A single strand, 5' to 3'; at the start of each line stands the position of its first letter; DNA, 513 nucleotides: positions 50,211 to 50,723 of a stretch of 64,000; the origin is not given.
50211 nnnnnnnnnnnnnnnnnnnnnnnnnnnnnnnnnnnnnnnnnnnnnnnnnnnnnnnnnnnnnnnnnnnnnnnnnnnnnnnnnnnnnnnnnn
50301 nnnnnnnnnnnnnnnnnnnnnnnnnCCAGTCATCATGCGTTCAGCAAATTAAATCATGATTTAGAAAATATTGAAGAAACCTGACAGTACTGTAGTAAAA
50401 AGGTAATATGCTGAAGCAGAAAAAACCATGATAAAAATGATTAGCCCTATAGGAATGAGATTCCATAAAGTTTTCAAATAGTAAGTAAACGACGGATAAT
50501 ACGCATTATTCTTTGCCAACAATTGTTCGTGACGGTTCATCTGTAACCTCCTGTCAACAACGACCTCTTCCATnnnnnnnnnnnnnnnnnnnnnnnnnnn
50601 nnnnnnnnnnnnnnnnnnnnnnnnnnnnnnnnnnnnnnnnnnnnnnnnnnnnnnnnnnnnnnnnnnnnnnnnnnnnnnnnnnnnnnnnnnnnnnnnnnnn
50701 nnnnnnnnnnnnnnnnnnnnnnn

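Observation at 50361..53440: Four-gene coupled operon of unknowns: DUF6502 - DUF5666 lipoprotein - atypical ATP-grasp - small membrane protein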

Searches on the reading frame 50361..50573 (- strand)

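Call 3: search_protein_families(library=pfam, proteins=[window:50361-50573:-], max_evalue=0.1)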
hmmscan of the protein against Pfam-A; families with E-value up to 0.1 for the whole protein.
window:50361-50573:- (70 aa): 1 family
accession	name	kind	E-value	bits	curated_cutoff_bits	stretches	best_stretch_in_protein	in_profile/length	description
PF17696.6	ALN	-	0.063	13.9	25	1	8-51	24-65/68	Another-regulin-like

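Call 4: search_protein_families(library=ncbifam, proteins=[window:50361-50573:-], max_evalue=0.1)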
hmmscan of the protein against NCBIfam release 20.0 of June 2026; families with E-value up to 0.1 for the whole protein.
window:50361-50573:- (70 aa): 0 families

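Call 8: search_protein_families(library=padloc, proteins=[window:50361-50540:-], max_evalue=0.1)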
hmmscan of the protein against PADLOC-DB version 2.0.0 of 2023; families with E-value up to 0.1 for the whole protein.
window:50361-50540:- (59 aa): 0 families

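Call 91: search_protein_families(library=pfam, proteins=[window:50361-50540:-], max_evalue=0.01)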
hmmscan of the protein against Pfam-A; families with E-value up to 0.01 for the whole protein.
window:50361-50540:- (59 aa): 0 families
